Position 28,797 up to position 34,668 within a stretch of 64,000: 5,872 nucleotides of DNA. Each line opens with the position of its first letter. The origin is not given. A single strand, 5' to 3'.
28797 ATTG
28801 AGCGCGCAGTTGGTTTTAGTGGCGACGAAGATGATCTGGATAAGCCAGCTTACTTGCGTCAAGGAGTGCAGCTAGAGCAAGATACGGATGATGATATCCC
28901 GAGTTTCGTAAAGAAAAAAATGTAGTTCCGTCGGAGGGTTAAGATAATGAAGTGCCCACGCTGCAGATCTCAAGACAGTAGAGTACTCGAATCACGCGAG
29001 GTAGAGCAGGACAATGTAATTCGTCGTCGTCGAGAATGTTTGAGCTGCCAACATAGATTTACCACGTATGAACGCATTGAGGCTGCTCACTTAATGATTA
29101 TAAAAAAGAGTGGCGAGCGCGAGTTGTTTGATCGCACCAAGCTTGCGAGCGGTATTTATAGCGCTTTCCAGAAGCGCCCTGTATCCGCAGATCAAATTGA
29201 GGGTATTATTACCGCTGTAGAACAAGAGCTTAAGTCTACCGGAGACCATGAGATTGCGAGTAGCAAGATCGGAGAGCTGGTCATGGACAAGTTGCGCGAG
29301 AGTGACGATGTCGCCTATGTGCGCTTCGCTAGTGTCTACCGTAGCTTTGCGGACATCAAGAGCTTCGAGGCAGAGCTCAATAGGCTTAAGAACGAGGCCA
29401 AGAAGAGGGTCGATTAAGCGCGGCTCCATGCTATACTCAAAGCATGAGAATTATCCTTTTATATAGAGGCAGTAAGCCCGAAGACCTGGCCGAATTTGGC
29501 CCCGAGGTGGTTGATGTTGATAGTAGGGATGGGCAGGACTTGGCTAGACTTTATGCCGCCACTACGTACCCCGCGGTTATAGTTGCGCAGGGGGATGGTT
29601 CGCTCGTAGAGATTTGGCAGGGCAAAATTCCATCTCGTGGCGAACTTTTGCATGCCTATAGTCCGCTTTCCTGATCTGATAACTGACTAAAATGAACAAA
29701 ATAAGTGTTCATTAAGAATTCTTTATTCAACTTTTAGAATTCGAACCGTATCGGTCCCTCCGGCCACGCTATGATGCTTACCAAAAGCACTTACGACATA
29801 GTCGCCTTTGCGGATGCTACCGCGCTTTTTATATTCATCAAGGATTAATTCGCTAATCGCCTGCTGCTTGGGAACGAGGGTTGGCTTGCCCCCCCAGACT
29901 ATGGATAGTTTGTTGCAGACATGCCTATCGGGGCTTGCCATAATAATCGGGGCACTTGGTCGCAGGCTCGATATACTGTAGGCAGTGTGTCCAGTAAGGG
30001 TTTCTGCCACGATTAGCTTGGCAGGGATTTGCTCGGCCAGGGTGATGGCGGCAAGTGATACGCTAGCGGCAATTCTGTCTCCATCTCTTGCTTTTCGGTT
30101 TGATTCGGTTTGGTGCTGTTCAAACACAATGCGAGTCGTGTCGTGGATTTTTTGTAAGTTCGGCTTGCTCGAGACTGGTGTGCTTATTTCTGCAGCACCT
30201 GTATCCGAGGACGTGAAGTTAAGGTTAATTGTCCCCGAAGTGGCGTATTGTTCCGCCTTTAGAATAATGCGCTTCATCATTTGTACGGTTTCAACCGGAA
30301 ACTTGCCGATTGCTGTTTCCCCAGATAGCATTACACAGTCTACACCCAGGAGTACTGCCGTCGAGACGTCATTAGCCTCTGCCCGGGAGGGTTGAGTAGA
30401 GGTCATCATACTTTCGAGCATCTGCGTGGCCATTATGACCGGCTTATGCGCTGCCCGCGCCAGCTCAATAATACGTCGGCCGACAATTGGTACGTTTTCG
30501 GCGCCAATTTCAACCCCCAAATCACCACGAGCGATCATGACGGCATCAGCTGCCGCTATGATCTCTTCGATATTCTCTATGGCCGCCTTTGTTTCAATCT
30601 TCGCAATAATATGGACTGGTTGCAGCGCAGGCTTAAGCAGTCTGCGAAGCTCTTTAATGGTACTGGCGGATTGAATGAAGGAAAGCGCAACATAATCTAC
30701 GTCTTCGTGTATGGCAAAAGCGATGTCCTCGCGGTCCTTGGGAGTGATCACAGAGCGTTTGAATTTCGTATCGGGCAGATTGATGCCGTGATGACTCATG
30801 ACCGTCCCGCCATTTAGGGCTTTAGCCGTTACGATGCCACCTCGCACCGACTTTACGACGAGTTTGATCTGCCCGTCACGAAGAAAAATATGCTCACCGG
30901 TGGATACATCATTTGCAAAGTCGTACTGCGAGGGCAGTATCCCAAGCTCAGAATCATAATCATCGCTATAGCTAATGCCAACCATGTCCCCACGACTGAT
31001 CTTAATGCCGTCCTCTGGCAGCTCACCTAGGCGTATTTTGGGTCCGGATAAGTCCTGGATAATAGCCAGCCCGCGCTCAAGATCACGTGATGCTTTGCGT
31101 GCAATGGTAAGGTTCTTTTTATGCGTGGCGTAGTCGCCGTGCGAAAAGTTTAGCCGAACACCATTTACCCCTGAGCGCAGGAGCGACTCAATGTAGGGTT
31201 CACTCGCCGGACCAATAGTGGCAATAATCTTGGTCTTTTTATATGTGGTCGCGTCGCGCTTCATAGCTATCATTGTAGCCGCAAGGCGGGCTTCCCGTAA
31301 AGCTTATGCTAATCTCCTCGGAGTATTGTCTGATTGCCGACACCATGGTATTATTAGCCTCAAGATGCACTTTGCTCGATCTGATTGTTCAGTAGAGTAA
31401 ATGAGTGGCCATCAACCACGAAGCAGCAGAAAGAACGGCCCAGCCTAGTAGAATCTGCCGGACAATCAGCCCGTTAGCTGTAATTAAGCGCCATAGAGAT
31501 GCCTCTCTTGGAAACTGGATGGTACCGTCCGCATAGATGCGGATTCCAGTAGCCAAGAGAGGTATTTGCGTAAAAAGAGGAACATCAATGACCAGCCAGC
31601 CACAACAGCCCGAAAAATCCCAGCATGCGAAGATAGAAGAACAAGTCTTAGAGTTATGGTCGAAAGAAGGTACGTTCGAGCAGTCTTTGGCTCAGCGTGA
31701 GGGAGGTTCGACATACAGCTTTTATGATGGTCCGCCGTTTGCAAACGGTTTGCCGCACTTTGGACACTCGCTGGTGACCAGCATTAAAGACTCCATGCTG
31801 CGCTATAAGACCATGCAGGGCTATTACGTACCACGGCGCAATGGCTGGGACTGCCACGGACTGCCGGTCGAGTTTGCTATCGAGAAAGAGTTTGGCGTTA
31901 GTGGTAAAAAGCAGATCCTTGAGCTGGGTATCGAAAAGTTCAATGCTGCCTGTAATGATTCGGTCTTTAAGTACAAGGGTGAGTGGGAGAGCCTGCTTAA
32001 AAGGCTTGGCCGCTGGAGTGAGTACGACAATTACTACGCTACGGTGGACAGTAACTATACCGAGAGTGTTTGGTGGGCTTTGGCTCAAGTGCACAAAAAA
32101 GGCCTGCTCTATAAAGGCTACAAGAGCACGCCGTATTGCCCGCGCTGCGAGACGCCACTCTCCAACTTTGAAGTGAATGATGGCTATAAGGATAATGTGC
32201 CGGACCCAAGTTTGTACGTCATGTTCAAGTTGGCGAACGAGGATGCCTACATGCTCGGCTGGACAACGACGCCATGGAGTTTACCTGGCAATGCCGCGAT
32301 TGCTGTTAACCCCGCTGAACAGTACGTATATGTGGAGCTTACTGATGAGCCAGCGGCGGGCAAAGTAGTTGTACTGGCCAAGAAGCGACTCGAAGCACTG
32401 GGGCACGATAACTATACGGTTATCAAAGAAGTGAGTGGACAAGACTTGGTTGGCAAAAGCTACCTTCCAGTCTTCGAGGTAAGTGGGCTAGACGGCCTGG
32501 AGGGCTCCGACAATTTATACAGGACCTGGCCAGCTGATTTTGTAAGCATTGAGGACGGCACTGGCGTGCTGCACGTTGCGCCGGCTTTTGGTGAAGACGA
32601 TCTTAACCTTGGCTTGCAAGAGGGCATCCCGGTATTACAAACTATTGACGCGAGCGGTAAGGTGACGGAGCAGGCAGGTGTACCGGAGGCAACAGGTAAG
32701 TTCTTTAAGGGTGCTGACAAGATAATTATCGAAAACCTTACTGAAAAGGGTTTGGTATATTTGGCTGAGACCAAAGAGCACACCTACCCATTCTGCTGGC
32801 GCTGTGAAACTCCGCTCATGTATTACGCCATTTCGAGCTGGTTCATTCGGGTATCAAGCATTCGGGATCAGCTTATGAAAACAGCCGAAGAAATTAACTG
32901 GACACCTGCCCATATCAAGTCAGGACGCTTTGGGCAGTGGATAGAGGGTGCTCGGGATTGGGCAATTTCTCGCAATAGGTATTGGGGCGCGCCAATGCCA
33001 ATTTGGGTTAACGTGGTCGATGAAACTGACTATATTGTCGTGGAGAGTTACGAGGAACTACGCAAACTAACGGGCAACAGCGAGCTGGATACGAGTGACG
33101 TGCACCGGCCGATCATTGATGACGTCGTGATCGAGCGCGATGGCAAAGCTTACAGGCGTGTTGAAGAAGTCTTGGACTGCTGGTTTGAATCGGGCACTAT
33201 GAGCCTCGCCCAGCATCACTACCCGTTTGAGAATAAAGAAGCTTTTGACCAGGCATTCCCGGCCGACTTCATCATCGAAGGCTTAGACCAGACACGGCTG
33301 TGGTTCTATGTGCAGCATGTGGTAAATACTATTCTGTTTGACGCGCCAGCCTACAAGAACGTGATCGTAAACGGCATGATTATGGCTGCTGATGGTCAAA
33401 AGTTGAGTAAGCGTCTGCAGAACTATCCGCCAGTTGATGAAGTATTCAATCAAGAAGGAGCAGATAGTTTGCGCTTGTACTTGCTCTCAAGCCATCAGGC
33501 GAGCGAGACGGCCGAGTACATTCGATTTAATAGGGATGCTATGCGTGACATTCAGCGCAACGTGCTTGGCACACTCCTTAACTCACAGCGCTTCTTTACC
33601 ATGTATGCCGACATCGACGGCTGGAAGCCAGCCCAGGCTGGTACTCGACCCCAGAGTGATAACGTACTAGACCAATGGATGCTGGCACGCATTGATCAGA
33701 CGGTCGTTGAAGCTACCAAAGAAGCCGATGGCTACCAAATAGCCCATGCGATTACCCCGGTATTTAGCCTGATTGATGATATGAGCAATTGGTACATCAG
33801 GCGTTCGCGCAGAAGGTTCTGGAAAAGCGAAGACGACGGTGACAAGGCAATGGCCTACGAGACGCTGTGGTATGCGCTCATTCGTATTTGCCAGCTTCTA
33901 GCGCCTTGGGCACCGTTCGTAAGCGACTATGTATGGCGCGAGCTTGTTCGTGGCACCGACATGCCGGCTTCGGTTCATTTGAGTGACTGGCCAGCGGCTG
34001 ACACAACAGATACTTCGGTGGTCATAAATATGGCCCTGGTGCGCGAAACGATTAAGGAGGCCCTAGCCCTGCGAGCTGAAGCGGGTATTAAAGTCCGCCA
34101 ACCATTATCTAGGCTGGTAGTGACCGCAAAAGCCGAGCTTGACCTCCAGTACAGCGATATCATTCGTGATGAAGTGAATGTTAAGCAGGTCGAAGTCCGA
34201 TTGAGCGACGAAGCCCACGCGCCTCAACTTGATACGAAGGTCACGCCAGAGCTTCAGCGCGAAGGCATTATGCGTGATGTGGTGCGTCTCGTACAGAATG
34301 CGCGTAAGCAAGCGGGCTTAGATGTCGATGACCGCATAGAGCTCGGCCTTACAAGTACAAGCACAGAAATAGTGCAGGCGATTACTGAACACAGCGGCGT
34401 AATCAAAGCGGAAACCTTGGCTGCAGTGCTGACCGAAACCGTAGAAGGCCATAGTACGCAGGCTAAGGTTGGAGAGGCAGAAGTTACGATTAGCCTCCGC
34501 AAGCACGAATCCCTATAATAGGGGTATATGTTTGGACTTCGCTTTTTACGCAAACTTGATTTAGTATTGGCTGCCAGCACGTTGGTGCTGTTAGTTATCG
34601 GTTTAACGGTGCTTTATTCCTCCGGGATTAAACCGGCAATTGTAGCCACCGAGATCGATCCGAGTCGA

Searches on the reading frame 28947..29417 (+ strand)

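Call 28: search_protein_families(library=pfam, proteins=[window:28947-29417:+], max_evalue=0.001)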
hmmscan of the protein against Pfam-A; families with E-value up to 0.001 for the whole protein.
window:28947-29417:+ (156 aa): 2 families
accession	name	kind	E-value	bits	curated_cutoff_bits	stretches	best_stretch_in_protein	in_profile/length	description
PF03477.21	ATP-cone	-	3e-23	82.6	25.8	1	50-136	2-87/88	ATP cone domain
PF22811.2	Zn_ribbon_NrdR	-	5.9e-19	68.2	27.2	1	1-42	1-42/42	Transcriptional repressor NrdR-like, N-terminal domain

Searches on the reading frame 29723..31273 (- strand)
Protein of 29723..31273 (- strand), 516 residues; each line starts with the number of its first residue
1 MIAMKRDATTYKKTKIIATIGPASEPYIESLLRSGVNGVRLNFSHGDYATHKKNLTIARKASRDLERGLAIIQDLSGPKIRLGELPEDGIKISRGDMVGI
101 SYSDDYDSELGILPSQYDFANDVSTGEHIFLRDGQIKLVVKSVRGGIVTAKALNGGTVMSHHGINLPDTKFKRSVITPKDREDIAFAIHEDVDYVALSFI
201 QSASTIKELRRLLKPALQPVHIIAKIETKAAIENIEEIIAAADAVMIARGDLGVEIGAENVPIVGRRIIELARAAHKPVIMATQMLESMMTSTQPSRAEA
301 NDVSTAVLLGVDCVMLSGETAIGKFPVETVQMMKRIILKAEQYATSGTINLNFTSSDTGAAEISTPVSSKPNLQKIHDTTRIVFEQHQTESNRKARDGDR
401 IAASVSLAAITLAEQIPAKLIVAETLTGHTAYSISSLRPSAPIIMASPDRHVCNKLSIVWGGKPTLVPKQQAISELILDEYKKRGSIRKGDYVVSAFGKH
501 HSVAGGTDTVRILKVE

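Call 28: search_protein_families(library=pfam, proteins=[window:29723-31273:-], max_evalue=0.001)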
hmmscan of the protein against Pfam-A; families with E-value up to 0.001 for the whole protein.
window:29723-31273:- (516 aa): 3 families
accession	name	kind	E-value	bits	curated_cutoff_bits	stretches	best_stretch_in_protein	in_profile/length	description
PF00224.27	PK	-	6.9e-97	324.9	30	1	12-330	2-328/328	Pyruvate kinase, barrel domain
PF02887.21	PK_C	-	3.2e-23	82.5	28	1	404-513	2-114/114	Pyruvate kinase, alpha/beta domain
PF03328.21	HpcH_HpaI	-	6.9e-05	22.7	25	1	209-312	113-214/221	HpcH/HpaI aldolase/citrate lyase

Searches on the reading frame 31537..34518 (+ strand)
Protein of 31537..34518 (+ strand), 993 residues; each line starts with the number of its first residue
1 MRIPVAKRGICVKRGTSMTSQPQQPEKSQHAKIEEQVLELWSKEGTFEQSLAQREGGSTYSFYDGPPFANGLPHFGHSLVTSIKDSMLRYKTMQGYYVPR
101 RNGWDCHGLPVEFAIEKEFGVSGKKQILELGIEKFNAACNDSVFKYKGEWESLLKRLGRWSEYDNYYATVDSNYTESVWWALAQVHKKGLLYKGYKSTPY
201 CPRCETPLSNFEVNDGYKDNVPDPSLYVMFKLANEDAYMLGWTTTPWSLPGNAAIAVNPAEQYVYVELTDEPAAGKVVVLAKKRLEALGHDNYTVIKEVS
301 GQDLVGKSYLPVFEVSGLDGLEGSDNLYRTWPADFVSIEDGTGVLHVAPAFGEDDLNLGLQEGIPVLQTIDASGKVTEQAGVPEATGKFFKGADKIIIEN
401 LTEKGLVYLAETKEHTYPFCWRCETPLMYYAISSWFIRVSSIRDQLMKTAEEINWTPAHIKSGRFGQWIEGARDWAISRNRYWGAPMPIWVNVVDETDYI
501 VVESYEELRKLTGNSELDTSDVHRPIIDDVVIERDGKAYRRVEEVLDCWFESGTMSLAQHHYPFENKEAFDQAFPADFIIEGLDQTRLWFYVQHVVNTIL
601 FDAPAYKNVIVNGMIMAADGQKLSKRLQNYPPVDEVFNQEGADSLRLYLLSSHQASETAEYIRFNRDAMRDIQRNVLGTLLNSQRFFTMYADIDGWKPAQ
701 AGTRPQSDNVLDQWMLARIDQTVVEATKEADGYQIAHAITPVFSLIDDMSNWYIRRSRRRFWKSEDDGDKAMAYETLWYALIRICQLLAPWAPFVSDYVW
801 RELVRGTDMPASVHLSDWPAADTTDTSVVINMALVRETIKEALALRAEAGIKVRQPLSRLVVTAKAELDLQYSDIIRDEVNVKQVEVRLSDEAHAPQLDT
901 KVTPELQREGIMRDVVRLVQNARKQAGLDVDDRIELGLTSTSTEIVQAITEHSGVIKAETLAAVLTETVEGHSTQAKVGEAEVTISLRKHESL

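Call 28: search_protein_families(library=pfam, proteins=[window:31537-34518:+], max_evalue=0.001)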
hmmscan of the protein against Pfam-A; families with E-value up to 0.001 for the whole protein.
window:31537-34518:+ (993 aa): 5 families
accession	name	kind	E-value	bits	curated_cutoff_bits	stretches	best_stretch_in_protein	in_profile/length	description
PF00133.28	tRNA-synt_1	-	1.9e-131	439.1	22.7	1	36-657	1-410/414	tRNA synthetases class I (I, L, M and V)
PF08264.19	Anticodon_1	-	1.2e-29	103.5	25.1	1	712-858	1-145/148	Anticodon-binding domain of tRNA ligase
PF19302.4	DUF5915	-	1.9e-21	76.9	27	1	897-989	103-194/195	Domain of unknown function (DUF5915)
PF09334.17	tRNA-synt_1g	-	6.5e-18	65.1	20.1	1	67-212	8-134/391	tRNA synthetases class I (M)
PF01406.26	tRNA-synt_1e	-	0.00061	19.7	27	0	599-656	231-287/301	tRNA synthetases class I (C) catalytic domain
